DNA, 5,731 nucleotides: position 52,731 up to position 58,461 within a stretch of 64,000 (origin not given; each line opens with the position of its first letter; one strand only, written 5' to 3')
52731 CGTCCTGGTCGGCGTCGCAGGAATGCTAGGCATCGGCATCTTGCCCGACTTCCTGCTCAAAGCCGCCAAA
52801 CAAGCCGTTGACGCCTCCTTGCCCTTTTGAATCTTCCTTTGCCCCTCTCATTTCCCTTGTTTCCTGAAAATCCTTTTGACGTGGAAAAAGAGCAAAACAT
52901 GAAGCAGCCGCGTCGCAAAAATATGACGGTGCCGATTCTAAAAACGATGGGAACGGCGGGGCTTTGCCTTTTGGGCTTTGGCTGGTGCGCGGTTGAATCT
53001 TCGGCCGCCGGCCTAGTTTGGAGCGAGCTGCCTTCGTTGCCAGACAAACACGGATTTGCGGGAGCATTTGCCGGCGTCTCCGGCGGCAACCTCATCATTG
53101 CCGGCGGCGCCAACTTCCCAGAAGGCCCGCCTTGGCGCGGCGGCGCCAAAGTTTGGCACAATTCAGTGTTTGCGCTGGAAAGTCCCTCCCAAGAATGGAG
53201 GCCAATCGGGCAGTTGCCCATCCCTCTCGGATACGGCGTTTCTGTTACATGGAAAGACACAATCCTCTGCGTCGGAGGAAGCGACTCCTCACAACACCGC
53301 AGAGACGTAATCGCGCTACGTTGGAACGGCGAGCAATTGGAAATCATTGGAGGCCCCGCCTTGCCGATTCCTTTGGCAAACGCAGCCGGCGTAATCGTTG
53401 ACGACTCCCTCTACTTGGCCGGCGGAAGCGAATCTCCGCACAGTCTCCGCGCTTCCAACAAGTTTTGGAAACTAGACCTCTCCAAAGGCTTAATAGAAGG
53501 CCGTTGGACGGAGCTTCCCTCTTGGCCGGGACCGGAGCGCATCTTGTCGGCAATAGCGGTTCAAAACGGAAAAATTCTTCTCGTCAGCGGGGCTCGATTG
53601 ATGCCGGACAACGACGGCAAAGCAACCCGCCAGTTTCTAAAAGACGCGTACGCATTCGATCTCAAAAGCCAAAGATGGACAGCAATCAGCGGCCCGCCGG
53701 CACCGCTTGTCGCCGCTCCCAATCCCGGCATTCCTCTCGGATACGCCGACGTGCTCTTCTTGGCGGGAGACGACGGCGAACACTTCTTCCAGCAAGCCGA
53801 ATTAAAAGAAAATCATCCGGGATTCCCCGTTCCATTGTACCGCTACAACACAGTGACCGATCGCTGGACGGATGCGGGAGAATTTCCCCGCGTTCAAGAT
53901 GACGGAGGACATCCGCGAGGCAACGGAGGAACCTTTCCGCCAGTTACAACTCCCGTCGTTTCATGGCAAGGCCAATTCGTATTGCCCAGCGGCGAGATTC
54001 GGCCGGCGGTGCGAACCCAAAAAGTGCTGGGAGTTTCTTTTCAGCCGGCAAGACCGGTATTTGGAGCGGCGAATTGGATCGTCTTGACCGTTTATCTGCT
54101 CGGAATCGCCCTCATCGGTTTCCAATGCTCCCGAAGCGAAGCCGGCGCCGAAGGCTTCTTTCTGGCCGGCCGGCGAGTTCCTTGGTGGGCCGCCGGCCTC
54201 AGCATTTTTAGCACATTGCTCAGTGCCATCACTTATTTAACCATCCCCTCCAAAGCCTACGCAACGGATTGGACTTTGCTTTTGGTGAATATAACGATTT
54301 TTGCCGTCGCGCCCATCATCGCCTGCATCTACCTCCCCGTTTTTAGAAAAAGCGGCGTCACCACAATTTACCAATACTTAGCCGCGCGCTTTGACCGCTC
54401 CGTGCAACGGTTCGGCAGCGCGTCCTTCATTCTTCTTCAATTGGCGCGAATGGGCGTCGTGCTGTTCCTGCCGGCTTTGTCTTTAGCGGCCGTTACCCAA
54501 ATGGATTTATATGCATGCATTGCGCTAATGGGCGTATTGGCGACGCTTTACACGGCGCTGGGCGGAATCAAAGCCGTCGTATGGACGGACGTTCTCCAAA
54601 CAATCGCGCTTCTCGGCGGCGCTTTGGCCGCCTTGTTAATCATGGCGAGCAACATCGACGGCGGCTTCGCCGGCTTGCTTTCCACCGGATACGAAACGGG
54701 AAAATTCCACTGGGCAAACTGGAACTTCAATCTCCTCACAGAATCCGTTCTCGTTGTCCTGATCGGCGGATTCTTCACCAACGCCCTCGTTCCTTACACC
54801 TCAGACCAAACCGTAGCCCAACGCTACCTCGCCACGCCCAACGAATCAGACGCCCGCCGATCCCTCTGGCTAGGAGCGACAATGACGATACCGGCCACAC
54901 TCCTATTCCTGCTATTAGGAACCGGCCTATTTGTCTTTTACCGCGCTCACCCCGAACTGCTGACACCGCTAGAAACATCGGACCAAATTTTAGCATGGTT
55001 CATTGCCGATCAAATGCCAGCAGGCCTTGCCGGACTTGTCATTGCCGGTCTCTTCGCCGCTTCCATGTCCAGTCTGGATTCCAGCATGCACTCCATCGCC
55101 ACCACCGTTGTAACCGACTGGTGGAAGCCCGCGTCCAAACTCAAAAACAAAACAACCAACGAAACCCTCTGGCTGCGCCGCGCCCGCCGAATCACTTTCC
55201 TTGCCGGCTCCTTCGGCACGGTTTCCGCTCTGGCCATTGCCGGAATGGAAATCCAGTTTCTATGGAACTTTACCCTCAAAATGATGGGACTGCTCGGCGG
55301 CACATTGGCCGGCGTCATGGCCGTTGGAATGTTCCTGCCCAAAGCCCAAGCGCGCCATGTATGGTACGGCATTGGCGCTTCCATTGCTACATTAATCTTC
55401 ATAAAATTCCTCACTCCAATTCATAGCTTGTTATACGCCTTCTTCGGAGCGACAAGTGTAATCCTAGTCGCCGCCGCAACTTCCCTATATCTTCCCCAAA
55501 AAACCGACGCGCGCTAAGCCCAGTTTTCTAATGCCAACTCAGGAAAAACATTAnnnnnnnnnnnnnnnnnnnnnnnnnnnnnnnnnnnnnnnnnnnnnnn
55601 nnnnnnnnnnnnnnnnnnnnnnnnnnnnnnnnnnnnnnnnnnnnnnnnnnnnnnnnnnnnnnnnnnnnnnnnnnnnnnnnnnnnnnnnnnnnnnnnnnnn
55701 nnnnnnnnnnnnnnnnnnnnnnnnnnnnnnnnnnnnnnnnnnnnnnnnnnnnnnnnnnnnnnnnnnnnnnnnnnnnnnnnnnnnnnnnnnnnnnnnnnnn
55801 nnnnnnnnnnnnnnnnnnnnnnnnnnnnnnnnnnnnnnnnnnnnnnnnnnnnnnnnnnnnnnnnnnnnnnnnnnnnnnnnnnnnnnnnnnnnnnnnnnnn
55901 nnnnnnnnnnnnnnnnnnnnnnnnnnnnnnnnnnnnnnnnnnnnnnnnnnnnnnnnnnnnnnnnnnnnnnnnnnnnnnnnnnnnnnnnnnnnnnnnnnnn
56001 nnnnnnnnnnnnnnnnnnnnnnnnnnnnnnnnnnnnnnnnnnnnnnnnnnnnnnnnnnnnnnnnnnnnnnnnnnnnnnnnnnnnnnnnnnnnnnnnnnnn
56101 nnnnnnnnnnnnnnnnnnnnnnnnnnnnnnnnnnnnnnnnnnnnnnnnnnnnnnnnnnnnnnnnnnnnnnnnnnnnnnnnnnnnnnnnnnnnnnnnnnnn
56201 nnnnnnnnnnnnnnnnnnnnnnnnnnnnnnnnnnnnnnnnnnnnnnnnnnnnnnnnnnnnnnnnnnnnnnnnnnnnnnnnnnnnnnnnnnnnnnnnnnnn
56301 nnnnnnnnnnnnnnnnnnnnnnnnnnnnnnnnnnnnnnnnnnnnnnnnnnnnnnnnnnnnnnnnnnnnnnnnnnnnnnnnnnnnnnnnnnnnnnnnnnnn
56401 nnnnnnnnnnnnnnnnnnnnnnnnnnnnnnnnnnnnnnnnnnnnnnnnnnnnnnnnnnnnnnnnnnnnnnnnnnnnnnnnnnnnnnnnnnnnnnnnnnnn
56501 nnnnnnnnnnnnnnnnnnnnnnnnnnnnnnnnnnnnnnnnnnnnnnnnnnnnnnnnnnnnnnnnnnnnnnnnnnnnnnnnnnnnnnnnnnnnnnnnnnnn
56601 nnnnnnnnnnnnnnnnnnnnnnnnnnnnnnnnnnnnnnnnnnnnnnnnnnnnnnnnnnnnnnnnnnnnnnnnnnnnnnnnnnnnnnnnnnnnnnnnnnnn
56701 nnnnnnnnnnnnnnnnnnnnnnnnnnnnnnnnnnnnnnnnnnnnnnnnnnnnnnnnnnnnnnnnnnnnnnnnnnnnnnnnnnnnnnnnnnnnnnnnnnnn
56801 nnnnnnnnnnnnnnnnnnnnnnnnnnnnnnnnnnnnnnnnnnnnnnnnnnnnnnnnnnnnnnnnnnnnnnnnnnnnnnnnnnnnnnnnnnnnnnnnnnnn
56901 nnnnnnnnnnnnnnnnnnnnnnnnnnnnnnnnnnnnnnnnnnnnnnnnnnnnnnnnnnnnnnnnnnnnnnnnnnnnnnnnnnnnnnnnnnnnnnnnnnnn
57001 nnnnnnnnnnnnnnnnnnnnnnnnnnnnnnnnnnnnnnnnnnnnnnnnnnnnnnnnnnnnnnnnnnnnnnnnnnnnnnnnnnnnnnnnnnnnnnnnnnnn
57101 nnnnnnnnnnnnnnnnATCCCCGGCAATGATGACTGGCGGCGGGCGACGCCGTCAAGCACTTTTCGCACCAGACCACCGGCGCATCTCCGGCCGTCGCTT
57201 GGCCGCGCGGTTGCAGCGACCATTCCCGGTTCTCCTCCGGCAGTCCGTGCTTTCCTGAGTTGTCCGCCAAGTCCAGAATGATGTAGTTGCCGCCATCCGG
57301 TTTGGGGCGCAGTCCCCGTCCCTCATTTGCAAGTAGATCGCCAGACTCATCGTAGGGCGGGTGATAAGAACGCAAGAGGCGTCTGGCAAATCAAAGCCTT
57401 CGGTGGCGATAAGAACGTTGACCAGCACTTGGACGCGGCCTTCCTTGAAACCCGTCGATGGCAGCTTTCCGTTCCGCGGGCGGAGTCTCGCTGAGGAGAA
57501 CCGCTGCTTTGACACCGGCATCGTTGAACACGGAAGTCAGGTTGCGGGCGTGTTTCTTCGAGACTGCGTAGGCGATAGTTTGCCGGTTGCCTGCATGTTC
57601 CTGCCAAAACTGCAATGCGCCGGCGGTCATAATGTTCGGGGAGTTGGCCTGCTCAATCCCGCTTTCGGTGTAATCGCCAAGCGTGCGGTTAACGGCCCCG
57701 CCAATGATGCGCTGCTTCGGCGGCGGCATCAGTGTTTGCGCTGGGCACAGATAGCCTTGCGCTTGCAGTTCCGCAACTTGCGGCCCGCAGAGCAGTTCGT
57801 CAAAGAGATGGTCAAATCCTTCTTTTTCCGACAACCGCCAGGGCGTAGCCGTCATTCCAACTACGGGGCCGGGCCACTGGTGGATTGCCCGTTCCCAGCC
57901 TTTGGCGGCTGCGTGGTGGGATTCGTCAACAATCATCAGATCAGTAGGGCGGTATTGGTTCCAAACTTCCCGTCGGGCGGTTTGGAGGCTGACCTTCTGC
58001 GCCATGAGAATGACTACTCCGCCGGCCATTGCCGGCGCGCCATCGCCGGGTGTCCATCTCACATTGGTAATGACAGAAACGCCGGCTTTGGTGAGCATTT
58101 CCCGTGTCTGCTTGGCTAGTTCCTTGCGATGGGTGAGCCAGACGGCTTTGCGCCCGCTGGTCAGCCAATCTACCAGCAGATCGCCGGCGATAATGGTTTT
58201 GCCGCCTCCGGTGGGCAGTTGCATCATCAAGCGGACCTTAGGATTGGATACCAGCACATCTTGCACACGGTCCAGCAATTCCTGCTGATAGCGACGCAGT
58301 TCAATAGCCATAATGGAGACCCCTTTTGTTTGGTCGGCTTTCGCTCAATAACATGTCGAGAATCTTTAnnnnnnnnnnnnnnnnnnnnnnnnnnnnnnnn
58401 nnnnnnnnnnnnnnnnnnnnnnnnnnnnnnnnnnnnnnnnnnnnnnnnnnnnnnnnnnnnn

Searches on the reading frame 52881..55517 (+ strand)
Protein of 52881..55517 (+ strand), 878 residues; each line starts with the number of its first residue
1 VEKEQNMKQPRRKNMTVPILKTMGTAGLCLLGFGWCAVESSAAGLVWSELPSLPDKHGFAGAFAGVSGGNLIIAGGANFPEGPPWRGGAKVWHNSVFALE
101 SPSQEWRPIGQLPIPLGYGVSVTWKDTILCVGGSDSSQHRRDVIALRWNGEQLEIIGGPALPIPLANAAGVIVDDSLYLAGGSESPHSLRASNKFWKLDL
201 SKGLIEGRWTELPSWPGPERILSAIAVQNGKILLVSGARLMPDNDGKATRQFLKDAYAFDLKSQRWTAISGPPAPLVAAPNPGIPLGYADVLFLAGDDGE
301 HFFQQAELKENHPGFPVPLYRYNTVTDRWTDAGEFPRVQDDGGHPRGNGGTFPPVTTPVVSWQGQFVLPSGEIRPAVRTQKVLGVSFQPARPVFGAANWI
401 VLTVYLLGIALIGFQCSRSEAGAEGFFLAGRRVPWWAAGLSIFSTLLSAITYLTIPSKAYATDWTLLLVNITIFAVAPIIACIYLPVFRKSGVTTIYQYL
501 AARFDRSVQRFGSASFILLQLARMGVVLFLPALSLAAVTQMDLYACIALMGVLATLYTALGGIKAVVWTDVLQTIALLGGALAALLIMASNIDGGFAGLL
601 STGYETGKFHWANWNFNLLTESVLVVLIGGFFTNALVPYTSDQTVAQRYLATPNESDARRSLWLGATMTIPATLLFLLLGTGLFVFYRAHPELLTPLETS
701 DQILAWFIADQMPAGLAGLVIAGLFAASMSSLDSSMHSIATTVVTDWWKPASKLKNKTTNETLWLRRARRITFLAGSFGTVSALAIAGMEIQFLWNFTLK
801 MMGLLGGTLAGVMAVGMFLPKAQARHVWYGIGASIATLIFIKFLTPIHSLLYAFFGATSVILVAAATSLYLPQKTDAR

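Call 55: search_protein_families(library=pfam, proteins=[window:52881-55517:+], max_evalue=0.00001)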
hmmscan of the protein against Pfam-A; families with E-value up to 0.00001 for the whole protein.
window:52881-55517:+ (878 aa): 8 families
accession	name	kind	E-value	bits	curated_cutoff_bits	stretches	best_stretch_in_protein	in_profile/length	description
PF24996.1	NANM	-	9.1e-38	130.4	45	2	42-155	224-350/350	N-acetylneuraminate epimerase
PF00474.23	SSF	-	4.5e-35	121.8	22.8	1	426-824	1-396/406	Sodium:solute symporter family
PF01344.31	Kelch_1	-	2.1e-14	53.2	20.1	0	165-214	2-44/46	Kelch motif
PF24681.1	Kelch_KLHDC2_KLHL20_DRC7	-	6.8e-13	48.9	50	1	67-270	7-195/221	KLHDC2/KLHL20/DRC7 Kelch-repeats domain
PF13964.12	Kelch_6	-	1.7e-12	47.3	25.3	0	170-214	7-45/50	Kelch motif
PF13418.12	Kelch_4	-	3.1e-10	40.3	21.6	0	223-273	6-48/49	Galactose oxidase, central domain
PF07646.21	Kelch_2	-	1.1e-08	35.1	21.3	0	224-273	6-48/48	Kelch motif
PF13415.12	Kelch_3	-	2.3e-07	31.2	22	0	175-218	2-39/48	Galactose oxidase, central domain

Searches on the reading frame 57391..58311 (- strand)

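Call 55: search_protein_families(library=pfam, proteins=[window:57391-58311:-], max_evalue=0.00001)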
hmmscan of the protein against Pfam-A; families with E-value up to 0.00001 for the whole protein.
window:57391-58311:- (306 aa): 2 families
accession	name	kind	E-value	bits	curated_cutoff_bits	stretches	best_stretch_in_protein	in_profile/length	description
PF04851.21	ResIII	-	4.9e-20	72.5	22.5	1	3-157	2-162/164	Type III restriction enzyme, res subunit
PF00270.35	DEAD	-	1.1e-08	35.5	26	1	25-157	15-160/167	DEAD/DEAH box helicase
